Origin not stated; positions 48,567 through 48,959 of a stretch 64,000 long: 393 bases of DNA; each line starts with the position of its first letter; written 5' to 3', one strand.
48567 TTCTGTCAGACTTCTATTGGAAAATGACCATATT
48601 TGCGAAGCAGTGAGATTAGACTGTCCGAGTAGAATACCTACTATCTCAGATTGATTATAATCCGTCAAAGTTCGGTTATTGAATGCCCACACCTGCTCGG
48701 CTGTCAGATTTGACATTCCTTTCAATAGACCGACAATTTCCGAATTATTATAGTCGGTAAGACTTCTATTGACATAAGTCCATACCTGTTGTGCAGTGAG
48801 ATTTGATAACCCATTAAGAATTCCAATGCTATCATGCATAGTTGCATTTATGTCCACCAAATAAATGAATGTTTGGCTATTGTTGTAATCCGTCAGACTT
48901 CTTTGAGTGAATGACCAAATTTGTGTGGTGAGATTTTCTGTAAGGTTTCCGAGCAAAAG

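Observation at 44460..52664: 2734-aa anchored glycoprotein built from ~40 tandem 38-aa sequon-bearing repeats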

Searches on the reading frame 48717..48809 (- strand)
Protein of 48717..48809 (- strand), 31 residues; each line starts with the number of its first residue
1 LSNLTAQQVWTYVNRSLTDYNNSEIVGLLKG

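Call 40: search_protein_representatives(alignment_id=A1)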
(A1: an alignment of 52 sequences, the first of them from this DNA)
Query: 52 sequences, 32 profile positions. Proteins with E-value up to 0.001 (for the whole library): 804; up to 1e-10: 255; up to 1e-30: 66. The best 150 are listed.
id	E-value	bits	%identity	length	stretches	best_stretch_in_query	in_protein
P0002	5.3e-215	710.3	-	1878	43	1-32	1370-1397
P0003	3.5e-193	640.5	-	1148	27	1-32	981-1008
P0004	2.9e-192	637.6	-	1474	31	2-32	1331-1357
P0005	3.4e-185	615.0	-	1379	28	3-32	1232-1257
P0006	7.1e-157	524.4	-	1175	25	2-31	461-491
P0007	1.4e-153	513.8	-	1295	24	3-32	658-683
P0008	2.4e-143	481.1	-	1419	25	2-32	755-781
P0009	6.6e-138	463.7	-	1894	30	2-23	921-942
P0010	1.2e-128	434.1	-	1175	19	2-26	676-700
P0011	3.3e-127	429.5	-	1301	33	3-23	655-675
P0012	5.7e-123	415.9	-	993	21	3-26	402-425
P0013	2.0e-104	356.6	-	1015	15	1-32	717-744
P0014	7.3e-95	326.0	-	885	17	1-32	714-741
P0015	2.7e-94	324.2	-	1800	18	7-32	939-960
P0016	2.6e-90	311.5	-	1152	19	5-22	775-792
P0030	2.4e-55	199.6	-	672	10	2-21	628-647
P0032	4.4e-54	195.5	-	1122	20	7-24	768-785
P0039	8.5e-43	159.4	-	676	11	3-20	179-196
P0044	3.2e-40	151.2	-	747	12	2-26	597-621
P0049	1.6e-37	142.5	-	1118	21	3-26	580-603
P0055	3.4e-34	131.9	-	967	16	5-20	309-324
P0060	3.8e-32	125.4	-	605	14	3-19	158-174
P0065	3.6e-31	122.2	-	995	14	6-19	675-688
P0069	6.6e-30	118.2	-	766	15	4-19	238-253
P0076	2.6e-28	113.1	-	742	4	3-32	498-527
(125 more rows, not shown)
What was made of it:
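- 46137..49976 (-): Main repeat block, aa 897-2176: 34-36 cores of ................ in units of 31, 45, 20 or 23 aa; 110 sequons. A profile of the unit finds 804 representative proteins at E<=1e-3 among 1.84 billion (call 40).
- On Unnamed head + WxYxxRxLT-repeat glycoprotein family (this work): The unit profile finds 804 representative proteins, 66 of them at E<=1e-30 (call 40).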

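Call 42: search_protein_families(library=phrogs, proteins=[P0055, P0060, P0065, P0069, P0039, P0049, P0032, P0002, P0030], max_evalue=0.001)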
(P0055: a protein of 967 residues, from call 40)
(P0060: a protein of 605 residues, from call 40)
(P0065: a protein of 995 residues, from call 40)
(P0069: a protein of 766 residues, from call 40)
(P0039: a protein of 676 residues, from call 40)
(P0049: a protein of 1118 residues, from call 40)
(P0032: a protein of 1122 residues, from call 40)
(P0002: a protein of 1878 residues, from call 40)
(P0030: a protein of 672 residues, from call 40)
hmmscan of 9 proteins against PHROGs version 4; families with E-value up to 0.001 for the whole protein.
P0055 (967 aa): 1 family
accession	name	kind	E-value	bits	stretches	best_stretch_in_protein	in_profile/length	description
phrog_24604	-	unknown function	8.4e-05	23.7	0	585-599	38-52/57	-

P0060 (605 aa): 1 family
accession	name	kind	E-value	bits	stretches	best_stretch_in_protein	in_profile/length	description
phrog_58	-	tail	0.00032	20.2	1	180-459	663-951/1544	tail length tape measure protein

P0065 (995 aa): 3 families
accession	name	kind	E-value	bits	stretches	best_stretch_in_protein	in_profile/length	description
phrog_3084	-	lysis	7.9e-13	49.2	0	666-700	322-355/468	endolysin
phrog_10441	-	unknown function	5.8e-05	24.5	0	267-289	85-107/126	-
phrog_31289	-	unknown function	0.00044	21.2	0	318-350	28-60/135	-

P0069 (766 aa): 0 families

P0039 (676 aa): 1 family
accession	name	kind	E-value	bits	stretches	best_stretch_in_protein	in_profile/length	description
phrog_17807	-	unknown function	0.00084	20.4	0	140-197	24-80/115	-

P0049 (1118 aa): 1 family
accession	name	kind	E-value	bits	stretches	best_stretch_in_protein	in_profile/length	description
phrog_8278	-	unknown function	0.00016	22.9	0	313-331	30-48/61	-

P0032 (1122 aa): 0 families

P0002 (1878 aa): 0 families

P0030 (672 aa): 1 family
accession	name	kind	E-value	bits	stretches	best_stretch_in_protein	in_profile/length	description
phrog_7132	-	unknown function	1.3e-05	26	0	441-469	36-64/74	-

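Call 43: search_protein_families(library=pfam, proteins=[P0055, P0060, P0065, P0069, P0039, P0049, P0032, P0002, P0030], max_evalue=0.001)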
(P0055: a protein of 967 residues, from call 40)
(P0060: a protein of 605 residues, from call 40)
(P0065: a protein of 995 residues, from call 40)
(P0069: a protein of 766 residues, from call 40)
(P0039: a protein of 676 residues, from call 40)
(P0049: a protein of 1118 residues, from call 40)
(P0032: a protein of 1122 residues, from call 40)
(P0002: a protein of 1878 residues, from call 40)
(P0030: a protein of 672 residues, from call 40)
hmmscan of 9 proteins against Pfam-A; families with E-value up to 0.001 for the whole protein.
P0055 (967 aa): 2 families
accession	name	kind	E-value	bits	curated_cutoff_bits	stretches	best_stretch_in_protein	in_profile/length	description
PF09092.17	Lyase_N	-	8.4e-06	26.2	26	0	721-748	66-93/166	Lyase, N terminal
PF14904.11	FAM86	-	6.2e-05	23.4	23.5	0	571-630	7-66/94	Family of unknown function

P0060 (605 aa): 1 family
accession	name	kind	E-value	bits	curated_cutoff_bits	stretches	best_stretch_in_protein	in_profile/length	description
PF08221.17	HTH_9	-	0.00045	20.7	23.4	0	233-258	10-35/62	RNA polymerase III subunit RPC82 helix-turn-helix domain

P0065 (995 aa): 1 family
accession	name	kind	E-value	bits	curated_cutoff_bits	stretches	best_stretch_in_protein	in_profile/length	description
PF22323.1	Aq_1974-like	-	5.5e-18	64.9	27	0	671-708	7-44/64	Uncharacterised protein aq_1974-like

P0069 (766 aa): 1 family
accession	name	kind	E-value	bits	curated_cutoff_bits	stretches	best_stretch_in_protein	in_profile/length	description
PF04875.17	DUF645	-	0.00025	21.5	27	0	220-247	16-43/59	Protein of unknown function, DUF645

P0039 (676 aa): 0 families

P0049 (1118 aa): 2 families
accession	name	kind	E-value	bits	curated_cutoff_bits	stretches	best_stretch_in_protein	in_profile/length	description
PF00404.24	Dockerin_1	-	1.5e-06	28.7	22.9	1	1064-1111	3-53/57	Dockerin type I domain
PF03147.19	FDX-ACB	-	0.0003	21.6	31.1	0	578-614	52-88/94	Ferredoxin-fold anticodon binding domain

P0032 (1122 aa): 1 family
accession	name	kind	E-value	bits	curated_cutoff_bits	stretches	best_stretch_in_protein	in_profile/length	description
PF03258.20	Baculo_FP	-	0.00023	21.7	24.7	0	258-291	8-41/85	Baculovirus FP protein domain 1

P0002 (1878 aa): 0 families

P0030 (672 aa): 0 families
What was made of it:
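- On Phage tail-fibre repeat families in Pfam/PHROGs: The phage-like relatives likewise matched nothing meaningful (calls 42, 43).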

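Call 46: search_dna_similar(query=P0060, collection=phages, mode=protein, max_evalue=0.001, max_rows=25)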
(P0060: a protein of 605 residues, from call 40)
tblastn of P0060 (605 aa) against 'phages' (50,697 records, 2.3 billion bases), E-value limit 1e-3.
Records with a match: 2; places in all: 2; records where one place covers at least 80% of the query: 0.
Best place of each record, by identity: <60% 2.
By first word of the organism name: Xanthomonas 1; Microcystis 1.
By host as written in the record: Xanthomonas vesicatoria 1; - 1.
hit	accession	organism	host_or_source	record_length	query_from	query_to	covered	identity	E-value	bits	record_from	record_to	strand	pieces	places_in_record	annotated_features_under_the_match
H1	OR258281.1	Xanthomonas phage XaC1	Xanthomonas vesicatoria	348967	182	384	34%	28.0%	4e-5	53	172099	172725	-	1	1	hypothetical protein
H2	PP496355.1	Microcystis phage Mvi-Yong1342-1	Microcystis viridis FACHB-1342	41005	3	105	17%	52.9%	2e-20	102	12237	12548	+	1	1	hypothetical protein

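Call 48: get_annotated_region(hit=H2, flank=7000)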
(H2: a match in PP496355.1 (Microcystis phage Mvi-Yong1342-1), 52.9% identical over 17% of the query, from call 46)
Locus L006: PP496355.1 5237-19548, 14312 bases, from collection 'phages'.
description: Microcystis phage Mvi-Yong1342-1, complete genome.
organism: Microcystis phage Mvi-Yong1342-1 (NCBI taxid 3143005)
taxonomy: Viruses
host: -; source: Microcystis viridis FACHB-1342; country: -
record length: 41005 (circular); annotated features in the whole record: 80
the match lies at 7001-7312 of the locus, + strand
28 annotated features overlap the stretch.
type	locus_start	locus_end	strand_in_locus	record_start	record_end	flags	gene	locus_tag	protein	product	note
CDS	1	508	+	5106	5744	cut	-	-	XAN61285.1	hypothetical protein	-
CDS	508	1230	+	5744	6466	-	-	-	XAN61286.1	hypothetical protein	-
CDS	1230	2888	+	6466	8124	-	-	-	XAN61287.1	lytic transglycosylase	catalytic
CDS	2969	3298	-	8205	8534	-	-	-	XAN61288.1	hypothetical protein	-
CDS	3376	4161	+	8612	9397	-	-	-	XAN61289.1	hypothetical protein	-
CDS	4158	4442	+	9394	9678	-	-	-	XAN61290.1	hypothetical protein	-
CDS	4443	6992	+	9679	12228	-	-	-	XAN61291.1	hypothetical protein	-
CDS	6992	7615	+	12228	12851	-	-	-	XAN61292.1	hypothetical protein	-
CDS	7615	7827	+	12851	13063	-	-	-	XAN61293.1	hypothetical protein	-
CDS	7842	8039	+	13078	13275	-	-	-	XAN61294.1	hypothetical protein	-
CDS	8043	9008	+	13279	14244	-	-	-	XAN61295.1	metallophosphoesterase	-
CDS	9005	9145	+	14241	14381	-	-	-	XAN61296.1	hypothetical protein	-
CDS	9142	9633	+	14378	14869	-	-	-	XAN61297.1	lysin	-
CDS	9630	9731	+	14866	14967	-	-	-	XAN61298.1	hypothetical protein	-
CDS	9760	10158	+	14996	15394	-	-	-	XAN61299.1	hypothetical protein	-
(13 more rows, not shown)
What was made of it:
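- The N-terminal domain of P0060 is 53% identical to a gene that follows an 849-aa hypothetical gene and lies about 1.5 kb upstream of the lysin gene in a Microcystis phage (calls 46, 48).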

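Call 58: find_encoding_contigs(protein=P0044, flank=10000, max_places=2)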
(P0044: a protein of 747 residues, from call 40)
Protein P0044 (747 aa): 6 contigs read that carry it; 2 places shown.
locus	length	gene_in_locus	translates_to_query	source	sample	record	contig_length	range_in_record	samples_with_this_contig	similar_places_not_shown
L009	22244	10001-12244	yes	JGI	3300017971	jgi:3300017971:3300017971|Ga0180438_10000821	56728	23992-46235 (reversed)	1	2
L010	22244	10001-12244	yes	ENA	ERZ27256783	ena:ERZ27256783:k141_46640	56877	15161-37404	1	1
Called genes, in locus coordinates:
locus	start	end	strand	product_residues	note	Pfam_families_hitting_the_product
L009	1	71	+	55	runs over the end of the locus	-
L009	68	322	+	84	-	-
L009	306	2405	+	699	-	PF09250:Prim-Pol, PF01807:Zn_ribbon_DnaG (faint), PF19263:DUF5906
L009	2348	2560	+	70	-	-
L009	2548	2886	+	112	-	-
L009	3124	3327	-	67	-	-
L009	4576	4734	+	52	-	-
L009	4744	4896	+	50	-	-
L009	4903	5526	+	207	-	-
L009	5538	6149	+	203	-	PF09414:RNA_ligase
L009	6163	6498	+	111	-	-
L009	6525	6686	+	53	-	-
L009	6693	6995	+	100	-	-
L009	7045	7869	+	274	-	PF10127:RlaP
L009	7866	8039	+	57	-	-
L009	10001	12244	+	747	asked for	-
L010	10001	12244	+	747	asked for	-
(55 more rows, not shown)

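Call 61: search_solved_structures(query=A1, max_evalue=10)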
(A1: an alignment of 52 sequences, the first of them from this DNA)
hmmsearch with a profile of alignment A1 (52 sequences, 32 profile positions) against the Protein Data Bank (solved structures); distinct sequences matched with E-value up to 10: 37.
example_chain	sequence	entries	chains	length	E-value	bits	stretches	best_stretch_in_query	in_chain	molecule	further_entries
8q7r_U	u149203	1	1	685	4.3e-16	61.2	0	16-24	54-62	Ubiquitin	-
8pql_U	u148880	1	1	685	4.3e-16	61.2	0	16-24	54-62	Ubiquitin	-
8pql_E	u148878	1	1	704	5.6e-16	60.8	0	16-24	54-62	Polyubiquitin-C,Nucleotide exchange factor SIL1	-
5b83_A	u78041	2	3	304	4.8e-07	32.2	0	16-24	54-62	tetra ubiquitin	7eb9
7yui_A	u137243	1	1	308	5.1e-07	32.2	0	16-24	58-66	Polyubiquitin-C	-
5h07_A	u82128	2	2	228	6.5e-05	25.4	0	16-24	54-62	Polyubiquitin-C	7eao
5oe7_B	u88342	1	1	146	0.012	18.2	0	16-24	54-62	Polyubiquitin-C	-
3wxe_B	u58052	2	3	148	0.012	18.2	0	16-24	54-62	Ubiquitin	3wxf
6kbe_G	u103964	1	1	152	0.013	18.1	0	16-24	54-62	Polyubiquitin-C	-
2w9n_A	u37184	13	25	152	0.013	18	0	16-24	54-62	UBIQUITIN | Polyubiquitin-C | Polyubiquitin-B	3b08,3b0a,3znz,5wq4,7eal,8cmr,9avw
2y5b_B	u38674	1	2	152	0.013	18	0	16-24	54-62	UBIQUITIN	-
2zvn_A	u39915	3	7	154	0.013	18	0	16-24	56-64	UBC protein | Ubiquitin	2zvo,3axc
5vix_A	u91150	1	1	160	0.014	18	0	16-24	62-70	Polyubiquitin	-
7tv4_C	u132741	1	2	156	0.014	18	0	16-24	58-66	Polyubiquitin-C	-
4ksl_D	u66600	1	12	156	0.014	18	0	16-24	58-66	Polyubiquitin-C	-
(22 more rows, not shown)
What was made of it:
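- Tried and rejected: The PDB profile hit to polyubiquitin is the chance 9-mer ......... (call 61).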

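Call 62: search_solved_structures(query=P0055, max_evalue=1)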
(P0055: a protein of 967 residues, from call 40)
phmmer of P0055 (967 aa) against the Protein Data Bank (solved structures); distinct sequences matched with E-value up to 1: 0.

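Call 76: find_encoding_contigs(protein=P0076, flank=10000, max_places=2)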
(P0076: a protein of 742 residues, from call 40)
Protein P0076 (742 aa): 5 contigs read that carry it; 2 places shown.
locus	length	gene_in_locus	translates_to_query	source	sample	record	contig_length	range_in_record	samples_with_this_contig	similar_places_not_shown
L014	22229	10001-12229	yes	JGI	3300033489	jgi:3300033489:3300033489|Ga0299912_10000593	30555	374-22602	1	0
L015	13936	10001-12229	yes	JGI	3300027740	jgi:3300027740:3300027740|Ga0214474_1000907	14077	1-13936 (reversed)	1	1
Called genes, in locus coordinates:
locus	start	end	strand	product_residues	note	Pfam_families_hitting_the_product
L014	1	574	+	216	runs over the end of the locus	-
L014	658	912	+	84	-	-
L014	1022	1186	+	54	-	-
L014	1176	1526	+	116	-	-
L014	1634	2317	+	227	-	-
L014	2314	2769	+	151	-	-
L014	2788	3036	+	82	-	-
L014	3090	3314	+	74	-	-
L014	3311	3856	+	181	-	-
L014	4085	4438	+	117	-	-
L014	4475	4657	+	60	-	-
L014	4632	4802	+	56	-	-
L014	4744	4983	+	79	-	-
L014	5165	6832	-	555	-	PF13750:Big_3_3 (faint)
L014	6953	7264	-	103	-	-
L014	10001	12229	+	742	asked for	-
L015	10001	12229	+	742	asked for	-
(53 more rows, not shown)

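Call 79: search_protein_families(library=ncbifam, proteins=[P0055, P0060, P0065, P0044], max_evalue=0.01)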
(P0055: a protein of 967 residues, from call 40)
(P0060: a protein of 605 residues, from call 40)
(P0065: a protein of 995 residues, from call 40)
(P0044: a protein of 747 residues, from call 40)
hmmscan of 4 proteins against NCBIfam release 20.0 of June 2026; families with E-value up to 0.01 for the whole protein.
P0055 (967 aa): 0 families

P0060 (605 aa): 2 families
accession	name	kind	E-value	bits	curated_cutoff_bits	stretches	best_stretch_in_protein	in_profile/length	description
NF038085.1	MSMEG_6728_fam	subfamily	0.00037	20.5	100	0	323-372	45-94/149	MSMEG_6728 family protein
NF033618.0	mlaB_1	equivalog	0.0038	17.6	90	0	308-339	5-36/94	lipid asymmetry maintenance protein MlaB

P0065 (995 aa): 1 family
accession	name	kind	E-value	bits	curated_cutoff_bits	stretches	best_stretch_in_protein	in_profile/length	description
NF006270.0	PRK08419.1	equivalog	6.1e-06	25.8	248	0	453-475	182-203/298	lipid A biosynthesis lauroyl acyltransferase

P0044 (747 aa): 0 families

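Call 81: predict_structure(alignment_id=A6)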
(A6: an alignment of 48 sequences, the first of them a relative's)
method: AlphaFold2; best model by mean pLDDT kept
length: 747 residues; sequences in the alignment: 48
mean_pLDDT: 70.0   pTM: 0.51
mean pLDDT of the five models: 70.0, 69.9, 67.7, 67.3, 65.3
residues with pLDDT >= 90: 317; 70-90: 81; 50-70: 66; < 50: 283
segments of 3 or more residues with pLDDT < 50: 437-441, 446-450, 452-473, 475-490, 498-551, 553-621, 623-656, 659-676, 699-747
pLDDT, mean of each block of 10 residues (from residue 1): 87 84 65 95 94 93 91 90 97 94 74 97 96 92 89 65 91 85 93 87 96 93 93 92 87 94 98 94 96 97 91 91 98 98 98 94 96 95 98 98 94 69 83 51 49 43 40 47 44 50 39 39 39 38 41 45 40 45 40 39 44 44 44 45 41 45 37 42 58 51 39 30 32 31 31
secondary structure, 60 per line:
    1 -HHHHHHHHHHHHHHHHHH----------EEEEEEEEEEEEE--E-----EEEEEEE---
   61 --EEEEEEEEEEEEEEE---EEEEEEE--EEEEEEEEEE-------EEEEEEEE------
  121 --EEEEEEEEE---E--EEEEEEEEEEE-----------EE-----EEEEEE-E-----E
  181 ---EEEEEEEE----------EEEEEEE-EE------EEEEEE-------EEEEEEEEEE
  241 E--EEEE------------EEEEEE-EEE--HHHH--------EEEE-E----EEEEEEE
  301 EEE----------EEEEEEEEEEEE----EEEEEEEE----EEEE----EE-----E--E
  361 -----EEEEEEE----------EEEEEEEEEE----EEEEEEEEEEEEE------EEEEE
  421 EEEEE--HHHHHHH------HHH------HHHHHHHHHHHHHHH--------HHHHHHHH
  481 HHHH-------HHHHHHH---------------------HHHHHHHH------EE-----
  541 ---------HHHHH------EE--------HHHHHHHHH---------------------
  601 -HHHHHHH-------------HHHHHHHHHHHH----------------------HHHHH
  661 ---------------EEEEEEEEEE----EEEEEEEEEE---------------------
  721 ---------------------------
elements in order (helices of 4 or more, strands of 3 or more residues): H2-19 E30-42 E51-57 E63-77 E81-87 E90-99 E107-114 E123-131 E138-148 E167-172 E184-191 E202-208 E218-223 E231-241 E244-247 E260-265 E267-269 H272-275 E284-287 E294-303 E314-325 E330-337 E342-345 E366-372 E383-392 E397-409 E416-425 H428-434 H450-464 H473-484 H492-498 H520-527 H550-554 H571-579 H602-608 H622-633 H656-660 E676-685 E690-699
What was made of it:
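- The AF2 model has pLDDT >90 (call 81).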

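Call 84: fold_search(model_id=the predicted structure, library=pdb)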
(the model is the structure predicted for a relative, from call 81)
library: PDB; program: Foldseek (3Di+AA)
matches with E <= 10: 1549; with E <= 0.001: 112
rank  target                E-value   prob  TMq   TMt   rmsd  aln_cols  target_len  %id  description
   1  6yg8_D                3.5e-07  1.00  0.14  0.16  26.2       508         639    7  Cryo-EM structure of a BcsB pentamer in the context of an assembled Bcs macrocomplex (released 2021-02-24)
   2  9b8i                  4.8e-07  1.00  0.14  0.14  26.5       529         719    8  Cryo-EM structure of the E. coli cellulose synthase BcsB-BcsC fusion protein (released 2025-02-19)
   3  9eui_Q                6.7e-07  0.97  0.10  0.09  28.6       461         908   10  Cryo-EM structure of Staphylococcus aureus bacteriophage phi812 baseplate in the post-contraction state - complete (released 2025-04-09)
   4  7l2z_F                9.8e-07  1.00  0.15  0.16  26.6       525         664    8  Bacterial cellulose synthase BcsB hexamer (released 2021-03-24)
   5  9euj_G                1.2e-06  0.99  0.11  0.10  25.7       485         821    8  Cryo-EM structure of Staphylococcus aureus bacteriophage phi812 baseplate in the post-contraction state - sheath initi (released 2025-04-09)
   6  7l2z_C                1.9e-06  1.00  0.15  0.17  25.2       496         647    7  Bacterial cellulose synthase BcsB hexamer (released 2021-03-24)
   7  8w7n                  3.7e-06  0.99  0.13  0.10  29.1       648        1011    6  Crystal structure of the in-cell Cry1Aa purified from Bacillus thuringiensis (released 2024-03-06)
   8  4hg6_B                3.7e-06  0.99  0.12  0.13  28.8       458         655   10  Structure of a cellulose synthase - cellulose translocation intermediate (released 2012-12-19)
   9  9vqm_D                5.4e-06  0.97  0.11  0.11  25.7       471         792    8  Cryo-EM structure of Elapor1WT in tetrameric form (released 2025-07-23)
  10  7l2z_B                6.0e-06  1.00  0.14  0.16  24.7       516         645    8  Bacterial cellulose synthase BcsB hexamer (released 2021-03-24)
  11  9vqm_A                6.0e-06  0.99  0.13  0.12  25.6       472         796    8  Cryo-EM structure of Elapor1WT in tetrameric form (released 2025-07-23)
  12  7biz_B                1.1e-05  0.75  0.09  0.13  21.6       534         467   11  Structure of a B12 binding lipoprotein from Bacteroides thetaiotaomicron (released 2022-03-02)
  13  9vql_A                1.5e-05  0.92  0.11  0.11  24.9       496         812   10  Cryo-EM structure of the dimeric Elapor1 mutant (released 2025-07-23)
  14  4h3w_A                1.8e-05  0.96  0.11  0.24  27.2       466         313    8  Crystal structure of a putative secreted protein (BDI_1231) from Parabacteroides distasonis ATCC 8503 at 2.00 A resolu (released 2012-11-14)
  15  5ej1_B                1.9e-05  0.97  0.12  0.13  28.4       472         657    9  Pre-translocation state of bacterial cellulose synthase (released 2016-03-30)
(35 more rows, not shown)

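Call 87: fold_search(model_id=the predicted structure, library=viral)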
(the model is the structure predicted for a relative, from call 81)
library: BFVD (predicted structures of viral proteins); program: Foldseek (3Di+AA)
matches with E <= 10: 683; with E <= 0.001: 108
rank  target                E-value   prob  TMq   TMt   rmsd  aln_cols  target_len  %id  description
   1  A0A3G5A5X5            1.2e-08  1.00  0.15  0.24  23.3       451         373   11  Uncharacterized protein [Hyperionvirus sp.]
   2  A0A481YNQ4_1          1.5e-08  1.00  0.16  0.11  17.7       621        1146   10  Collagen triple helix repeat protein [Pithovirus LCDPAC02]
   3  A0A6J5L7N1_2          2.3e-08  1.00  0.18  0.15  35.5       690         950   12  Uncharacterized protein [uncultured Caudovirales phage]
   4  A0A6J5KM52            5.0e-08  1.00  0.12  0.07  25.5       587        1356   12  Collagen triple helix repeat [uncultured Caudovirales phage]
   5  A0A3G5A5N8            7.3e-08  1.00  0.16  0.24  21.5       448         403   11  Uncharacterized protein [Hyperionvirus sp.]
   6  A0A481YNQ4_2          7.7e-08  1.00  0.18  0.13  19.0       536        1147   11  Collagen triple helix repeat protein [Pithovirus LCDPAC02]
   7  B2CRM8                2.2e-07  0.99  0.11  0.18  23.0       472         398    8  Uncharacterized protein [Betalipothrixvirus uzonense]
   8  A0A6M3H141            4.7e-07  1.00  0.13  0.07  68.5       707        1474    6  (no name in the UniProt tables at hand)
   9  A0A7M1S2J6            5.5e-07  0.99  0.12  0.08  24.6       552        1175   12  Right handed beta helix domain-containing protein [uncultured phage cr126_1]
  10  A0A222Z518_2          8.1e-07  1.00  0.14  0.13  30.3       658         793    8  (no name in the UniProt tables at hand)
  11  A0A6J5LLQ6            1.1e-06  1.00  0.14  0.14  20.1       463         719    7  Uncharacterized protein [uncultured Caudovirales phage]
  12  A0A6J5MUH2            1.2e-06  0.99  0.13  0.11  59.9       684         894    8  Uncharacterized protein [uncultured Caudovirales phage]
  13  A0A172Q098            1.2e-06  0.97  0.14  0.09  35.6      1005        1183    9  Structural protein [Acinetobacter phage vB_AbaM_ME3]
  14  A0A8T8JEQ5            1.3e-06  0.98  0.12  0.07  26.2       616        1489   11  (no name in the UniProt tables at hand)
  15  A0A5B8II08            1.3e-06  0.91  0.12  0.13  34.8       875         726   10  SD-repeat containing protein B domain-containing protein [Mimiviridae sp. ChoanoV1]
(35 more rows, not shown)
